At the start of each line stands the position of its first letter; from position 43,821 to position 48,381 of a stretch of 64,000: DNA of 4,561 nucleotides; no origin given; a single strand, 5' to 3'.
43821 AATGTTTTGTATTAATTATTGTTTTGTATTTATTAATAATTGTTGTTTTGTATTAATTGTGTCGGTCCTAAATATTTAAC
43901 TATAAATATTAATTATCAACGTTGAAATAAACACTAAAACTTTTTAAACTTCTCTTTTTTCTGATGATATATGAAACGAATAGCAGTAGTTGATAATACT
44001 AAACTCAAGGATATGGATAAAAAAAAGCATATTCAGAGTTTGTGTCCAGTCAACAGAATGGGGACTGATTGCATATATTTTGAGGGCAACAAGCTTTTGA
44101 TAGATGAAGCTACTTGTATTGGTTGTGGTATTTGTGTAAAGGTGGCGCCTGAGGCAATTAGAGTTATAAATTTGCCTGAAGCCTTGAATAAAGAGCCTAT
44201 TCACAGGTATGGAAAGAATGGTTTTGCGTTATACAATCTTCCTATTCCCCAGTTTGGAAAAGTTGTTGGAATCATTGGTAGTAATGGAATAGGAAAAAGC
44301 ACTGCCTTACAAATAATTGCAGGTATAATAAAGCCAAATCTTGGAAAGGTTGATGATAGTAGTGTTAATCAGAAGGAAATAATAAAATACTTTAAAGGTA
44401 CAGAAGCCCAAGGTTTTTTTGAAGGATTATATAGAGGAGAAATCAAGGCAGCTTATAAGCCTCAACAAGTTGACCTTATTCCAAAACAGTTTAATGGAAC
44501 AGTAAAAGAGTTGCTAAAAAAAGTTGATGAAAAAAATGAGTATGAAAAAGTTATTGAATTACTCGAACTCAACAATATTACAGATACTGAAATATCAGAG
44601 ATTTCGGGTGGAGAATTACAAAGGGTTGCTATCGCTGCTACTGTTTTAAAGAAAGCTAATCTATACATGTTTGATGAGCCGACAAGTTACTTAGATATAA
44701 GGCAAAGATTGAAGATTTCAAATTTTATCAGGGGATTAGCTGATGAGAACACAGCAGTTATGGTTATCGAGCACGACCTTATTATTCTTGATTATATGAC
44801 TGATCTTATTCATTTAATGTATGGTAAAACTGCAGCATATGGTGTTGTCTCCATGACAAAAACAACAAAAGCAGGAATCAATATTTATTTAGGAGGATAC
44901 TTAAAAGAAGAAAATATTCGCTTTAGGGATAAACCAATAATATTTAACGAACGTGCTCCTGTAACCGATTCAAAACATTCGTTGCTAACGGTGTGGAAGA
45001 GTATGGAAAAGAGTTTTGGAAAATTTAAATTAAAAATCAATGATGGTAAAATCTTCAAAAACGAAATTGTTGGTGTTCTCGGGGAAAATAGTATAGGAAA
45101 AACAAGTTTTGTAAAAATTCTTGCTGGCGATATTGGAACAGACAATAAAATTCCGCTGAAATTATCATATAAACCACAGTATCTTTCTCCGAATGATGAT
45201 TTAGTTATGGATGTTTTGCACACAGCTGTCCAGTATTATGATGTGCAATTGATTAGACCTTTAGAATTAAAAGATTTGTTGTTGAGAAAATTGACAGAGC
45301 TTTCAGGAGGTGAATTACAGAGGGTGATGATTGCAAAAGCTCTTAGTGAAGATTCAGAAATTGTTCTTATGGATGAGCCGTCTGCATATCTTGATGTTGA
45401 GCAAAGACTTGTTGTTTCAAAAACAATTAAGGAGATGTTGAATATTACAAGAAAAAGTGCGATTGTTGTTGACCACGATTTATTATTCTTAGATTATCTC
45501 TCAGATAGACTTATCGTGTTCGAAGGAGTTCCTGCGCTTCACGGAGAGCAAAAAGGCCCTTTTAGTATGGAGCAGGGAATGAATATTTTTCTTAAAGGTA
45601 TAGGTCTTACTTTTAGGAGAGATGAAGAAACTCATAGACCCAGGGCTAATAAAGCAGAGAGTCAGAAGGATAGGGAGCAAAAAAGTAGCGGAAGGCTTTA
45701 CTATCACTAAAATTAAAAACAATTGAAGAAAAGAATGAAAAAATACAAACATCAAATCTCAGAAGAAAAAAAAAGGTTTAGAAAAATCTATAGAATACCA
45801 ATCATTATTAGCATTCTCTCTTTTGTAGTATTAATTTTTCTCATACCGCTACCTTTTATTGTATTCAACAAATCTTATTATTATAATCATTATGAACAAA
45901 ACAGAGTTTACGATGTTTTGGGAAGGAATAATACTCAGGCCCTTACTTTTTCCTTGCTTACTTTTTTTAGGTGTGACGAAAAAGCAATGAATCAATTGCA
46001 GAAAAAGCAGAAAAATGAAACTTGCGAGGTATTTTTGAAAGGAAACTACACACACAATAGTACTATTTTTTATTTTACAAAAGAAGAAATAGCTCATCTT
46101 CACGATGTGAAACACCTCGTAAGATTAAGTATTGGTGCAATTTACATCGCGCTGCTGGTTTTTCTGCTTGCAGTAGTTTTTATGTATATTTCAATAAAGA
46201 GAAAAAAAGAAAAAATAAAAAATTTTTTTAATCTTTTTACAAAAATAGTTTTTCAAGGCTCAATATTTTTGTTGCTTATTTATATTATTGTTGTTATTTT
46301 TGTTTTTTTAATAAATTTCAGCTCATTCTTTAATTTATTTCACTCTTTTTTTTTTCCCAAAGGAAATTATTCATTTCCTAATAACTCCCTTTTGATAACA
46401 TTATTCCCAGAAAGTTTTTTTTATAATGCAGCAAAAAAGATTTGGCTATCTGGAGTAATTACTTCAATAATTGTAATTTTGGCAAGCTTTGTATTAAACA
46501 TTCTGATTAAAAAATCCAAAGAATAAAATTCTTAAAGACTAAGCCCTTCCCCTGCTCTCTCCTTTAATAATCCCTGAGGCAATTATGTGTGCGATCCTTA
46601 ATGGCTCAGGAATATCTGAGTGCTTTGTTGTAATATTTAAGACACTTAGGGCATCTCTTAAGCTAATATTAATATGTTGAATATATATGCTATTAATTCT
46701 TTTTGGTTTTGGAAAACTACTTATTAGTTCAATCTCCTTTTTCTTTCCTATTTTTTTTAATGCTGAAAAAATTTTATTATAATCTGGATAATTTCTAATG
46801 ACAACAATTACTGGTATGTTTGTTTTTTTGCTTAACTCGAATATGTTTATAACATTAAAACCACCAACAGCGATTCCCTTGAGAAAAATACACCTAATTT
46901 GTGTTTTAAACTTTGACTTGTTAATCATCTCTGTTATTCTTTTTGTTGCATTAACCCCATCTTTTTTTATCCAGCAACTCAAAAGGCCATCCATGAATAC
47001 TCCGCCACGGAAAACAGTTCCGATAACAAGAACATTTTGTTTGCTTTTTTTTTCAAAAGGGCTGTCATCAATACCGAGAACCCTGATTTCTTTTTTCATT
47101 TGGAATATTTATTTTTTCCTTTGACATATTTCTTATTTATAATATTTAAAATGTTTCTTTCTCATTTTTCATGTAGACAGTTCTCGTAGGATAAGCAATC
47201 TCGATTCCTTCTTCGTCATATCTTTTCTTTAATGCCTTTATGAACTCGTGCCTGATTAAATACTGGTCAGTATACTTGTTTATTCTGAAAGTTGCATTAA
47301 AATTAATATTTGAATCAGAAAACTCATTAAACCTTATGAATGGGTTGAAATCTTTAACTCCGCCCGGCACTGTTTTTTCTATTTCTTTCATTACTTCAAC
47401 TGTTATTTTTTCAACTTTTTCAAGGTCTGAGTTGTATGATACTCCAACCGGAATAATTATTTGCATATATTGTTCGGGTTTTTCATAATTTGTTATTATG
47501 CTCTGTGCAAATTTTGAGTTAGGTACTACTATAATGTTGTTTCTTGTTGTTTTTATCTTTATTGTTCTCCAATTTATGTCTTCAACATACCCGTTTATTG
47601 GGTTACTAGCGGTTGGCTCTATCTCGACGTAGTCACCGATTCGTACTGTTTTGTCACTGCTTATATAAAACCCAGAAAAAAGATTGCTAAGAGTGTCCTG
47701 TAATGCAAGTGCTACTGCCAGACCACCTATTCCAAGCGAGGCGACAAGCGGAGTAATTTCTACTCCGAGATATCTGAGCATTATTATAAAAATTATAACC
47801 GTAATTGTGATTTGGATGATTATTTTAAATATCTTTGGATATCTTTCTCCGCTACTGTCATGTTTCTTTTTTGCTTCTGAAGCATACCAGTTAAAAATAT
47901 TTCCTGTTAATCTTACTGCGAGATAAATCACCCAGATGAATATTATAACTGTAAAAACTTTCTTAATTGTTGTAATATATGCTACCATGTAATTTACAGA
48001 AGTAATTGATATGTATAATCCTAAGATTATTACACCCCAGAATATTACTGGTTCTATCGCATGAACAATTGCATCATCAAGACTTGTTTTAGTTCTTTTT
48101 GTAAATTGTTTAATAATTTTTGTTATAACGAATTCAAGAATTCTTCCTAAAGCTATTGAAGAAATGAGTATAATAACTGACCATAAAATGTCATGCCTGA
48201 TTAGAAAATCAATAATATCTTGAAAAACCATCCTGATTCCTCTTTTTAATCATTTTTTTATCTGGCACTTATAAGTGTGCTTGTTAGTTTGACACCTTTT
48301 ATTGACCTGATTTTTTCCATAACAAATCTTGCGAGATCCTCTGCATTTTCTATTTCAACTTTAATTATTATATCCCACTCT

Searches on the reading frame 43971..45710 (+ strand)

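Call 63: search_protein_families(library=pfam, proteins=[window:43971-45710:+], max_evalue=0.00001)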
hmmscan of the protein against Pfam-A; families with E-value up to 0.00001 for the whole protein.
window:43971-45710:+ (579 aa): 3 families
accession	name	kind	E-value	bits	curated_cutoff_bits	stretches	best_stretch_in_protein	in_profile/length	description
PF00005.33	ABC_tran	-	2e-36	126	25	2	96-239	11-137/137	ABC transporter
PF02463.25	SMC_N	-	3e-11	43.6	40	1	97-282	25-211/220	RecF/RecN/SMC N terminal domain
PF13304.12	AAA_21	-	3.8e-06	27.6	27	0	99-119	2-22/304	AAA domain, putative AbiEii toxin, Type IV TA system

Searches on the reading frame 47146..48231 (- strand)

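Call 63: search_protein_families(library=pfam, proteins=[window:47146-48231:-], max_evalue=0.00001)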
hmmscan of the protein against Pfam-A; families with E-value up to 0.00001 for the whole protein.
window:47146-48231:- (361 aa): 3 families
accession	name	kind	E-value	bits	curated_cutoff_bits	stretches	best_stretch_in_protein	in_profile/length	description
PF00924.24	MS_channel_2nd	-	1.2e-20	73.8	20.2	1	179-250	1-67/68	Mechanosensitive ion channel, beta-domain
PF21082.3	MS_channel_3rd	-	2.7e-11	44.2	21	1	260-345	3-88/88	Mechanosensitive ion channel MscS, C-terminal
PF21088.3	MS_channel_1st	-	1.4e-09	38.2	23.1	1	139-178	3-42/42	Mechanosensitive ion channel, transmembrane helices 2/3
